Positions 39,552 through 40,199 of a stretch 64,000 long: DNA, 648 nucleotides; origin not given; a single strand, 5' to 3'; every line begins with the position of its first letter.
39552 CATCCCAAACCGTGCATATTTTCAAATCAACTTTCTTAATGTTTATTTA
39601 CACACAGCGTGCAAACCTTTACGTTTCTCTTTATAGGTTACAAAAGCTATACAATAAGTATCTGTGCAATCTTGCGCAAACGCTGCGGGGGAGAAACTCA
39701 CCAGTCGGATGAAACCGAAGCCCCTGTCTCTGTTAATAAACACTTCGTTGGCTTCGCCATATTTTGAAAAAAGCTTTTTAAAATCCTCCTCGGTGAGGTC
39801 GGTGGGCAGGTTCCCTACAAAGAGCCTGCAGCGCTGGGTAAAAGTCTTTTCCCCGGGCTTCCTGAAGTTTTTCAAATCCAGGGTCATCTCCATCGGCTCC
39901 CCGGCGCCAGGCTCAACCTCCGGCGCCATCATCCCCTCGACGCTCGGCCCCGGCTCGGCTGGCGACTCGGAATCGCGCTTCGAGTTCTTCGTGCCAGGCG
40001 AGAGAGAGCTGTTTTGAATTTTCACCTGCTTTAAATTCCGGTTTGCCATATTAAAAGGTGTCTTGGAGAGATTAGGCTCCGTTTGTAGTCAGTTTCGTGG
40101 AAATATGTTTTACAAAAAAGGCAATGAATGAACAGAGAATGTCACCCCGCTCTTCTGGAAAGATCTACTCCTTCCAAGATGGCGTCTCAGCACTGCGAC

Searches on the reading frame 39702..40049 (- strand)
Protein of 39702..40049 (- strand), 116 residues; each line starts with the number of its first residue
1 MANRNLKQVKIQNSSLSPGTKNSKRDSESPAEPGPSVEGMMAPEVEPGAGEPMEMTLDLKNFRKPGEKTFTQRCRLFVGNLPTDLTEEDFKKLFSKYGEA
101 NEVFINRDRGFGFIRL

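Call 59: search_protein_families(library=pfam, proteins=[window:39702-40049:-], max_evalue=0.01)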
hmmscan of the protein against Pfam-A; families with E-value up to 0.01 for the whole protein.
seq(116 aa): 2 families
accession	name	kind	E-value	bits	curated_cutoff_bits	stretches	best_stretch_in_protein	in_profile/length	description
PF00076.28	RRM_1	-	1.3e-11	44.6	20.7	1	76-115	1-45/70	RNA recognition motif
PF16367.11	RRM_7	-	0.0015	18.9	27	1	74-99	2-27/94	RNA recognition motif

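Call 61: search_solved_structures(query=window:39702-40049:-, max_evalue=0.00001)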
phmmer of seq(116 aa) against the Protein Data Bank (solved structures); distinct sequences matched with E-value up to 0.00001: 50.
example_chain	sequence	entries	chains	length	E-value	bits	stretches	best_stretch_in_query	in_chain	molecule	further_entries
3sde_A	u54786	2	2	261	4e-32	113.9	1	53-116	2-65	Paraspeckle component 1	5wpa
5ifn_A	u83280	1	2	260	5.1e-32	113.5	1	54-116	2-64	Paraspeckle component 1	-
3sde_B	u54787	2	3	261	1.9e-30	108.5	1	55-116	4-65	Non-POU domain-containing octamer-binding protein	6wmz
5ifm_A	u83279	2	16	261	2e-30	108.4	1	55-116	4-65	Non-POU domain-containing octamer-binding protein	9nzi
9qxz_A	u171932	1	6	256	2.3e-30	108.2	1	55-116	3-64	Non-POU domain-containing octamer-binding protein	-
7lrq_B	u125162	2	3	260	2.4e-30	108.2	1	55-116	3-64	Non-POU domain-containing octamer-binding protein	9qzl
7pu5_A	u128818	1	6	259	2.7e-30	108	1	55-116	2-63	Non-POU domain-containing octamer-binding protein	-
9glc_BD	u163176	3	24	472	1e-29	106.1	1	50-116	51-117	Non-POU domain containing octamer binding | Non-POU domain-containing octamer-binding protein isoform X2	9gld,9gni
7lru_B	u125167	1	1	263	7.5e-26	93.7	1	58-116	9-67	Splicing factor, proline- and glutamine-rich,Isoform 2 of Non-POU domain-containing octame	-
4wii_A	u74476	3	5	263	8.5e-26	93.5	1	58-116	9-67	Splicing factor, proline- and glutamine-rich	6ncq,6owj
7sp0_A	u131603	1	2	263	8.5e-26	93.5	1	58-116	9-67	Splicing factor, proline- and glutamine-rich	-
5wpa_A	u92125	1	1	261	1.2e-25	93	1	58-116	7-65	Splicing factor, proline- and glutamine-rich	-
7lrq_A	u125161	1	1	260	1.3e-25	92.9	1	58-116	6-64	Splicing factor, proline- and glutamine-rich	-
7pu5_B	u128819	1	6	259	1.3e-25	92.9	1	59-116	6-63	Splicing factor, proline- and glutamine-rich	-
6wmz_A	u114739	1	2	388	1.4e-25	92.8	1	57-116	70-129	Splicing factor, proline- and glutamine-rich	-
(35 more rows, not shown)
